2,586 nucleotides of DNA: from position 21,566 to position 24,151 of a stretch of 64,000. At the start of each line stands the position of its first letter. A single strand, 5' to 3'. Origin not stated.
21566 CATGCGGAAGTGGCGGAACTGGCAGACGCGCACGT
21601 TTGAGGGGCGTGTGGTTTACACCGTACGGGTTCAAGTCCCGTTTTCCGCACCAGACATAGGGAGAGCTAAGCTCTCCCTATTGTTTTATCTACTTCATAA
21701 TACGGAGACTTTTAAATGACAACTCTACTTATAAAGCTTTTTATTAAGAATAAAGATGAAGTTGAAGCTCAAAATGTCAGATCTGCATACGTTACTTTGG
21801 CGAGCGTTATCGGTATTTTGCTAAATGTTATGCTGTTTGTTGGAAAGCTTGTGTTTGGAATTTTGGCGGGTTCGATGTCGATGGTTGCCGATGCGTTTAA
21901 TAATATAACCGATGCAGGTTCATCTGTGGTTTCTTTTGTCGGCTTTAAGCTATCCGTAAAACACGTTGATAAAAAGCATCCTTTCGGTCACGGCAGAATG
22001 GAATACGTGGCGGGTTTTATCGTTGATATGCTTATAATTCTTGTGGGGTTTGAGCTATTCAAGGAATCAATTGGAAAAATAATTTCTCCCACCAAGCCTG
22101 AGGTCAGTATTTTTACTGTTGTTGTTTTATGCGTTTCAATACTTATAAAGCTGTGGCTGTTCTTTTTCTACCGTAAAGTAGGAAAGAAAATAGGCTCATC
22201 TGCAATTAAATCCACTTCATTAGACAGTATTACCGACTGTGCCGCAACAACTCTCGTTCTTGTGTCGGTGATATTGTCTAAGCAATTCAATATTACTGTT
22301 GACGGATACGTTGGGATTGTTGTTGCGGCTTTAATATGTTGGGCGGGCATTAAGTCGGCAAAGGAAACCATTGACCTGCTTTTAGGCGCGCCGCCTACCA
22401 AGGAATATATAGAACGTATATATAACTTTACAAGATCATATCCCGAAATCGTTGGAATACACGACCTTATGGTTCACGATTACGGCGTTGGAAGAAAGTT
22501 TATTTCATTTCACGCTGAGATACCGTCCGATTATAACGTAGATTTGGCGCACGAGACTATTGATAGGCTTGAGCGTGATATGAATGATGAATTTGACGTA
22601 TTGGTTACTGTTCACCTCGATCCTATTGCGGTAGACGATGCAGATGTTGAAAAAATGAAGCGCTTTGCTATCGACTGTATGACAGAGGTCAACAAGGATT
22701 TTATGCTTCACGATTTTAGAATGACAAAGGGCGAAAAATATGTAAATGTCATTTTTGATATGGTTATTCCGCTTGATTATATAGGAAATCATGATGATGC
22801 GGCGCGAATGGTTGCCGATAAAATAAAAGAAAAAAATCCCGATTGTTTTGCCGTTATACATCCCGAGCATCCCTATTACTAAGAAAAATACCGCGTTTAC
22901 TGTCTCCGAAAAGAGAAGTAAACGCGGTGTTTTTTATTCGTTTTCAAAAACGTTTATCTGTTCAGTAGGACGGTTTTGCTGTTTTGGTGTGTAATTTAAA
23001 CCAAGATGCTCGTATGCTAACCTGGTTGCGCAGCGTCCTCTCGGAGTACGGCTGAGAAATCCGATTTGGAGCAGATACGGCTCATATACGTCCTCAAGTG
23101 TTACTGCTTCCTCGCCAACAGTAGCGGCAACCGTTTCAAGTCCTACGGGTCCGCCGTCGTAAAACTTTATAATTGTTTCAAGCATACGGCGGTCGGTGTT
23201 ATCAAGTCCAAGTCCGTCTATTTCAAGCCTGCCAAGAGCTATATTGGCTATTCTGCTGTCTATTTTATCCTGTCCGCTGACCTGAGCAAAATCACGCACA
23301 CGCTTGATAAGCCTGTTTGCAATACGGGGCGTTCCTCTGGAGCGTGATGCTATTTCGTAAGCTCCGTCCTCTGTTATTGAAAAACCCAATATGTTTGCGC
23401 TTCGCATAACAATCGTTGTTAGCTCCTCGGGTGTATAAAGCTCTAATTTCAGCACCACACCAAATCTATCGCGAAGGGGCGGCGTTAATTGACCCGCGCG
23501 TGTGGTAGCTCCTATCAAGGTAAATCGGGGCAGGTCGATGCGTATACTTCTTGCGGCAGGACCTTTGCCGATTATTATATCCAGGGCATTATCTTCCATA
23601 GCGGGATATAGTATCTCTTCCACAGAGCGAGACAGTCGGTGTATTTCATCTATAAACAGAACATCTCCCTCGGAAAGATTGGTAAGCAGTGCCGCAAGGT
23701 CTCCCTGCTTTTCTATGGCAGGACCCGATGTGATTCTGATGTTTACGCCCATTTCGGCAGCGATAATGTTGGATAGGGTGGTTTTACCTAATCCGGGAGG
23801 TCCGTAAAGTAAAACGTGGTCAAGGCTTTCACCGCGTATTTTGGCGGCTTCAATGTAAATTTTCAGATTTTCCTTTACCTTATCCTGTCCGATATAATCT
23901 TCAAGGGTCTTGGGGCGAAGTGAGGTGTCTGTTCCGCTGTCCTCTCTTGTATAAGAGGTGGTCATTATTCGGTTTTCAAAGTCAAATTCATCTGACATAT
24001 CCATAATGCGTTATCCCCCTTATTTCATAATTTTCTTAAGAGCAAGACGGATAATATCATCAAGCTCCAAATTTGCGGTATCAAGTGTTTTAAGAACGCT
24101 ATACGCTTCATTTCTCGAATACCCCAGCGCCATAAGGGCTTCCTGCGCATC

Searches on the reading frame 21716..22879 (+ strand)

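Call 45: search_protein_families(library=pfam, proteins=[window:21716-22879:+], max_evalue=0.00001)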
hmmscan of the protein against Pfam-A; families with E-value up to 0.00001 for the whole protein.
window:21716-22879:+ (388 aa): 2 families
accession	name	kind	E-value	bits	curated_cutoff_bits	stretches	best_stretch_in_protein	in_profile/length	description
PF01545.26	Cation_efflux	-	1.2e-45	156.2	26.6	1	31-223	2-198/198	Cation efflux family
PF16916.11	ZT_dimer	-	1.7e-16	60.4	26.7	1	228-303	2-77/78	Dimerisation domain of Zinc Transporter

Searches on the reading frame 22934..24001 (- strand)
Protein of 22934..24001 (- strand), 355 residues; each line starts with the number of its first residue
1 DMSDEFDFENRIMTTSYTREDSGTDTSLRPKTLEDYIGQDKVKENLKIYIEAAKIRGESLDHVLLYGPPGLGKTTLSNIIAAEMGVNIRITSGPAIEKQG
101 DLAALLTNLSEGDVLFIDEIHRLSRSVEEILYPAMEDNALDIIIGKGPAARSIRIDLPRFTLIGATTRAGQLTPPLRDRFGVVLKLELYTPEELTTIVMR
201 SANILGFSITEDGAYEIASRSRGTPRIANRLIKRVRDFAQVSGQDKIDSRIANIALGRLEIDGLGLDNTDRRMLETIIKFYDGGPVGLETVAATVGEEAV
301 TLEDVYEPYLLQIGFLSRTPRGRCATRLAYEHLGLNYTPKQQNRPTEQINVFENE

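Call 45: search_protein_families(library=pfam, proteins=[window:22934-24001:-], max_evalue=0.00001)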
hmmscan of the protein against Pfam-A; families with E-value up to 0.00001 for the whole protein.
window:22934-24001:- (355 aa): 5 families
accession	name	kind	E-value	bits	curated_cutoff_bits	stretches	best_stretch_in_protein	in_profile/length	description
PF05496.18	RuvB_N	-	6.4e-83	276.7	27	1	28-186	1-159/159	Holliday junction DNA helicase RuvB P-loop domain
PF17864.7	AAA_lid_4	-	1.8e-32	111.3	27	1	189-262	1-74/74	RuvB AAA lid domain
PF05491.19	RuvB_C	-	1.3e-23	83.1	24.7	1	264-333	2-71/72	RuvB C-terminal winged helix domain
PF00004.35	AAA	-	1.3e-21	77.9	21.2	1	63-187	1-130/131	ATPase family associated with various cellular activities (AAA)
PF07728.20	AAA_5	-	8.9e-12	45.6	22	1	62-180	1-139/139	AAA domain (dynein-related subfamily)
